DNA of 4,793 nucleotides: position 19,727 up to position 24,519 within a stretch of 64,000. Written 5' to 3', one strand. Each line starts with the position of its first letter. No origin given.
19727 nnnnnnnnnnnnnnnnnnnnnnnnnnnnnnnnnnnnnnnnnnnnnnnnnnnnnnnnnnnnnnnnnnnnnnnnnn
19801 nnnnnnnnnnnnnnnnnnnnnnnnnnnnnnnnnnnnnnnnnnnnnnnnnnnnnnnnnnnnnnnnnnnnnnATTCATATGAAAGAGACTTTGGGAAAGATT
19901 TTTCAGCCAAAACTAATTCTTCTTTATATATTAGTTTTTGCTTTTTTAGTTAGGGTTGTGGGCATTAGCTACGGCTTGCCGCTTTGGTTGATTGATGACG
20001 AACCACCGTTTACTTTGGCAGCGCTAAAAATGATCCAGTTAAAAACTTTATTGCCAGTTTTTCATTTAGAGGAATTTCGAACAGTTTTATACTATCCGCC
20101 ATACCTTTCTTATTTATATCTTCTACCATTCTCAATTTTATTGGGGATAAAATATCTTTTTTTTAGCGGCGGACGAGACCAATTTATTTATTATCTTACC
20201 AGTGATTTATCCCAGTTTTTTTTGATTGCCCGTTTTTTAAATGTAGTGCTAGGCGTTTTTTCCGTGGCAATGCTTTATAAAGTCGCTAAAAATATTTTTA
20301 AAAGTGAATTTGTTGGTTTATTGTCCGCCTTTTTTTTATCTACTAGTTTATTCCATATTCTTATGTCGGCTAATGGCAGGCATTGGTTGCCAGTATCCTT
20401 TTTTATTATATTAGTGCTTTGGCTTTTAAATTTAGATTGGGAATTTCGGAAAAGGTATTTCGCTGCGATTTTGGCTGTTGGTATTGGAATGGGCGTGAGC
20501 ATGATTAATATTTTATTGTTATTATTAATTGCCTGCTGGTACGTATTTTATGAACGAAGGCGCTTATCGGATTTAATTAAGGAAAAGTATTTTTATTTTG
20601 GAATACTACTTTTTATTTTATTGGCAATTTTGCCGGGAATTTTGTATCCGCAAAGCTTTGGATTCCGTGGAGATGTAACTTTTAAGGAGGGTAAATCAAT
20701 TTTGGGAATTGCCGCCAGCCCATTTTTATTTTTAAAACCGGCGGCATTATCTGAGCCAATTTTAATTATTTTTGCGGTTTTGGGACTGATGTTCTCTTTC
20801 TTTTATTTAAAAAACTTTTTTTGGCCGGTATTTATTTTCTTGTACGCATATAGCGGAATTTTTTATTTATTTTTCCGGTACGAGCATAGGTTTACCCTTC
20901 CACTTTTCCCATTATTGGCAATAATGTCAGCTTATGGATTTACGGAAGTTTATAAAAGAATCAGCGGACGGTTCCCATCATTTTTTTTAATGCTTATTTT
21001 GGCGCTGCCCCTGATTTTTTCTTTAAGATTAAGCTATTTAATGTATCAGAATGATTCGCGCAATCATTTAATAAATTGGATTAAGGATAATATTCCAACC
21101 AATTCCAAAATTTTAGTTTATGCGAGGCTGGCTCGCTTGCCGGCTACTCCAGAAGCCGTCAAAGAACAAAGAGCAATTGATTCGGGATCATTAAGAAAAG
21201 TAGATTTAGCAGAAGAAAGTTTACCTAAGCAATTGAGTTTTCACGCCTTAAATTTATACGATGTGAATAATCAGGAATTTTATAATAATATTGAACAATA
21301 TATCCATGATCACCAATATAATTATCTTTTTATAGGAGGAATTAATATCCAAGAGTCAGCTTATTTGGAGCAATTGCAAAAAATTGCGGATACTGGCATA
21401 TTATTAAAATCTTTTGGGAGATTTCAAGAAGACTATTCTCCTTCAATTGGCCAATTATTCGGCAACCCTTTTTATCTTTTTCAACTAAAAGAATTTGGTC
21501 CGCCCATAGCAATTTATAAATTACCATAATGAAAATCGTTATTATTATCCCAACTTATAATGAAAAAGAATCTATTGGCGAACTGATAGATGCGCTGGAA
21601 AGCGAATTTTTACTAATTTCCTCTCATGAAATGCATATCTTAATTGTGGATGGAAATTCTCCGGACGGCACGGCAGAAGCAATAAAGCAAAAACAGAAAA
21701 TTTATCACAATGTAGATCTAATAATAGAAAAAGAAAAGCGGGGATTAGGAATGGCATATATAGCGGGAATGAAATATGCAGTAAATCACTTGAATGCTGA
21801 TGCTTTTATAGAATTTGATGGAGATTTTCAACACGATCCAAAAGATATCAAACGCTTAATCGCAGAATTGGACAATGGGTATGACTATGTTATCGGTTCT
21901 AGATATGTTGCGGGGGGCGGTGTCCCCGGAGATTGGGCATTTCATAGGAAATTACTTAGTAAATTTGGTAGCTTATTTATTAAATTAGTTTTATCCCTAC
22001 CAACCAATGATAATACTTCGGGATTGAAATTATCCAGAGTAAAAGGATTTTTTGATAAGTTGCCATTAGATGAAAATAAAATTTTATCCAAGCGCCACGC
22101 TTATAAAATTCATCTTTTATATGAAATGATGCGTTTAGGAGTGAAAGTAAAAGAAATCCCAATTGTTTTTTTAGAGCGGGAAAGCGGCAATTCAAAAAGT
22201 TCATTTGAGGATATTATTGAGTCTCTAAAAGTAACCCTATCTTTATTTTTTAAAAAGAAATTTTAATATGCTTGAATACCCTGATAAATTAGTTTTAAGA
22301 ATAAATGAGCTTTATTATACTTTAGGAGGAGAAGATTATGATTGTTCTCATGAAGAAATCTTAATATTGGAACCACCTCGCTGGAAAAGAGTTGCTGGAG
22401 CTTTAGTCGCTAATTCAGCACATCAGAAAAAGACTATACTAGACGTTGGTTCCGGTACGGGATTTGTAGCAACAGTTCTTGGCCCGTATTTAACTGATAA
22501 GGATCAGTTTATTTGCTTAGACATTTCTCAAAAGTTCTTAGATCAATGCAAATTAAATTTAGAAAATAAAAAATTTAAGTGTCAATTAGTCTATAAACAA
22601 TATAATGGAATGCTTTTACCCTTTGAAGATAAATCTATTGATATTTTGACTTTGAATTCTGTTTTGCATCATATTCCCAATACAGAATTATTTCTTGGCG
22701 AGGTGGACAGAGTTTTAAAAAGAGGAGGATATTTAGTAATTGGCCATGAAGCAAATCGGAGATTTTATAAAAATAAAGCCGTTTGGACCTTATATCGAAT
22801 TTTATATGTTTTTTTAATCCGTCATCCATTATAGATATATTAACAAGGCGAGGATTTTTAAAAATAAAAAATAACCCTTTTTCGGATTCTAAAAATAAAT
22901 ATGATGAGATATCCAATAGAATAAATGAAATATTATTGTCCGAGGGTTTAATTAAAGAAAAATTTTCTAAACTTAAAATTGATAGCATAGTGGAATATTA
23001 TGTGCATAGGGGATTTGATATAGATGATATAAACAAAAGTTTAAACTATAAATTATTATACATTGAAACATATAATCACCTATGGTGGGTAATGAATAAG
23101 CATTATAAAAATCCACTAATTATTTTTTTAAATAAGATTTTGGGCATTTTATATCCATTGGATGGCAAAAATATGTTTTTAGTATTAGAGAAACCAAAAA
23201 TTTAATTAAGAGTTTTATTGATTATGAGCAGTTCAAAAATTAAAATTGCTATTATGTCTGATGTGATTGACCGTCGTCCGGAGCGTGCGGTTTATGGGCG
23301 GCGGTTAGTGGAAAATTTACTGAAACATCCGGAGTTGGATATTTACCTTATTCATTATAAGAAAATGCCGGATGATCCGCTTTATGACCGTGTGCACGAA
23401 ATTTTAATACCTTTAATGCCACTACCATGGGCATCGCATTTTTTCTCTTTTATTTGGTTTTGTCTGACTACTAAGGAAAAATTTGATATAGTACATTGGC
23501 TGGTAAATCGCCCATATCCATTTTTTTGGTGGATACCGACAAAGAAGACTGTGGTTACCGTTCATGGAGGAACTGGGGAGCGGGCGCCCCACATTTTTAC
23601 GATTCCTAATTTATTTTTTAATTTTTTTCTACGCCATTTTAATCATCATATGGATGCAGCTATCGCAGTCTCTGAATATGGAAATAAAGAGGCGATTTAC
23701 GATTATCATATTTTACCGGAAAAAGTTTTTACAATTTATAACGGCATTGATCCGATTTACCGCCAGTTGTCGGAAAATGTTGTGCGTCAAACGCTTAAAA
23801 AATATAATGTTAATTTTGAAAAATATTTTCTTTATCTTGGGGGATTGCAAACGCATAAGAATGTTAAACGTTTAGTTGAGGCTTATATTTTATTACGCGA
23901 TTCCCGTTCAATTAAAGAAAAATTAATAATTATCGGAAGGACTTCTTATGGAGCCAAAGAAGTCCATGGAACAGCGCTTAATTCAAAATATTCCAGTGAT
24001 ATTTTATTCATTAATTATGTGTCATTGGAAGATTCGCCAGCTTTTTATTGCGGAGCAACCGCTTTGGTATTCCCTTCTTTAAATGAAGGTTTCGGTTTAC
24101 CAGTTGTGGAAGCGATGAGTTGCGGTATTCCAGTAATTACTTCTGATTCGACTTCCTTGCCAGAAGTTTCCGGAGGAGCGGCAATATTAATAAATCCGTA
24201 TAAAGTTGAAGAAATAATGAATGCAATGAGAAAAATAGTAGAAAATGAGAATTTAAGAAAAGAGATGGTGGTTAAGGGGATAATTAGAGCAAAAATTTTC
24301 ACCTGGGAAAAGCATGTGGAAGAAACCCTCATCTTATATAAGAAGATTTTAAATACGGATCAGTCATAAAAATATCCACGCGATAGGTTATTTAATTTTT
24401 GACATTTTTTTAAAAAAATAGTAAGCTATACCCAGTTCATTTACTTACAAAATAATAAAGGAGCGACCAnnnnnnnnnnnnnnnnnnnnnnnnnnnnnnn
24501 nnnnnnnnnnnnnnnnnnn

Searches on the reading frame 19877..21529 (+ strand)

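Call 24: search_protein_families(library=pfam, proteins=[window:19877-21529:+], max_evalue=0.01)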
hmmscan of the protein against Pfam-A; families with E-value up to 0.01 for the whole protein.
window:19877-21529:+ (550 aa): 1 family
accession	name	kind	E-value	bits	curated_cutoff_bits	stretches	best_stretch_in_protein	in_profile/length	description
PF13231.12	PMT_2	-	4.2e-09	37.3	26.1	1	118-255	24-158/160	Dolichyl-phosphate-mannose-protein mannosyltransferase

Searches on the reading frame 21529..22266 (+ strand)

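Call 58: search_protein_families(library=pfam, proteins=[window:21529-22266:+], max_evalue=0.0001)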
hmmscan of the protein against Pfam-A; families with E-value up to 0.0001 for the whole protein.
window:21529-22266:+ (245 aa): 1 family
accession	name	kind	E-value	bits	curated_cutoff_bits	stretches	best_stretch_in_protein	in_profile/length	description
PF00535.33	Glycos_transf_2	-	5.2e-26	92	23.3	1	5-171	2-161/168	Glycosyl transferase family 2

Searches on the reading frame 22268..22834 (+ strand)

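Call 58: search_protein_families(library=pfam, proteins=[window:22268-22834:+], max_evalue=0.0001)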
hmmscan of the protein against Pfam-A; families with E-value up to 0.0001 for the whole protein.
window:22268-22834:+ (188 aa): 9 families
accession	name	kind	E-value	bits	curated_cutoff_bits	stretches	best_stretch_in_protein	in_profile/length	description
PF08241.18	Methyltransf_11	-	3.7e-21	76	21.2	1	58-158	1-95/95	Methyltransferase domain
PF13847.12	Methyltransf_31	-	4.1e-18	65.9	27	1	52-162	2-113/145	Methyltransferase domain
PF13649.12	Methyltransf_25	-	8.1e-16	58.9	27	1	57-154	1-97/97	Methyltransferase domain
PF01209.24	Ubie_methyltran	-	9.5e-16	58.3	20.1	1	24-159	20-152/233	ubiE/COQ5 methyltransferase family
PF08242.18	Methyltransf_12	-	1.3e-13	51.9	30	1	58-156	1-98/98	Methyltransferase domain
PF13489.12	Methyltransf_23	-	5.1e-09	36.5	27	1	51-158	20-116/164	Methyltransferase domain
PF05175.20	MTS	-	1.8e-06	28.1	23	1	52-158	30-138/170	Methyltransferase small domain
PF10017.15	Methyltransf_33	-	6e-06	26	23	1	23-163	38-180/304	Histidine-specific methyltransferase, SAM-dependent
PF01135.25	PCMT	-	3.8e-05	24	20.3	1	53-138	73-157/210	Protein-L-isoaspartate(D-aspartate) O-methyltransferase (PCMT)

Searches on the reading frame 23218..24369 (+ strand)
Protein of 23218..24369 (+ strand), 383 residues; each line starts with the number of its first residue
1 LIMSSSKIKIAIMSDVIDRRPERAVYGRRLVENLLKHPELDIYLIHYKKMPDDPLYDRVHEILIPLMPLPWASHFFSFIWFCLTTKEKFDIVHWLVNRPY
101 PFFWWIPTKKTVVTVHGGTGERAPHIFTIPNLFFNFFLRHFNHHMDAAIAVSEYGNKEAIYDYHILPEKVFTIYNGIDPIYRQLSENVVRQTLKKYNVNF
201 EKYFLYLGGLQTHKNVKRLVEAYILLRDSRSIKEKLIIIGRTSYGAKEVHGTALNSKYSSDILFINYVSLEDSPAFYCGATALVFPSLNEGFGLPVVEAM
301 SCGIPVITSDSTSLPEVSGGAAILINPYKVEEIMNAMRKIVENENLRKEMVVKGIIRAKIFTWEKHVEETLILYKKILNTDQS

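Call 58: search_protein_families(library=pfam, proteins=[window:23218-24369:+], max_evalue=0.0001)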
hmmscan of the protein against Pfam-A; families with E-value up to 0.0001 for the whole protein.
window:23218-24369:+ (383 aa): 5 families
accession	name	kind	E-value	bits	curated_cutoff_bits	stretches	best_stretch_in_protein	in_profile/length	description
PF00534.26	Glycos_transf_1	-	5.6e-30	104.6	26.4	1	201-351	15-166/172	Glycosyl transferases group 1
PF13692.12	Glyco_trans_1_4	-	2.5e-24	86.6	27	1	202-343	2-142/142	Glycosyl transferases group 1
PF13439.12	Glyco_transf_4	-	5.3e-12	46.5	28.5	1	47-179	29-168/170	Glycosyltransferase Family 4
PF20706.3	GT4-conflict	-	2.5e-08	33.8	26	1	211-312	209-314/385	Family 4 Glycosyltransferase in conflict systems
PF13524.12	Glyco_trans_1_2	-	2.5e-05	24.7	25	1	249-364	19-136/144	Glycosyl transferase-like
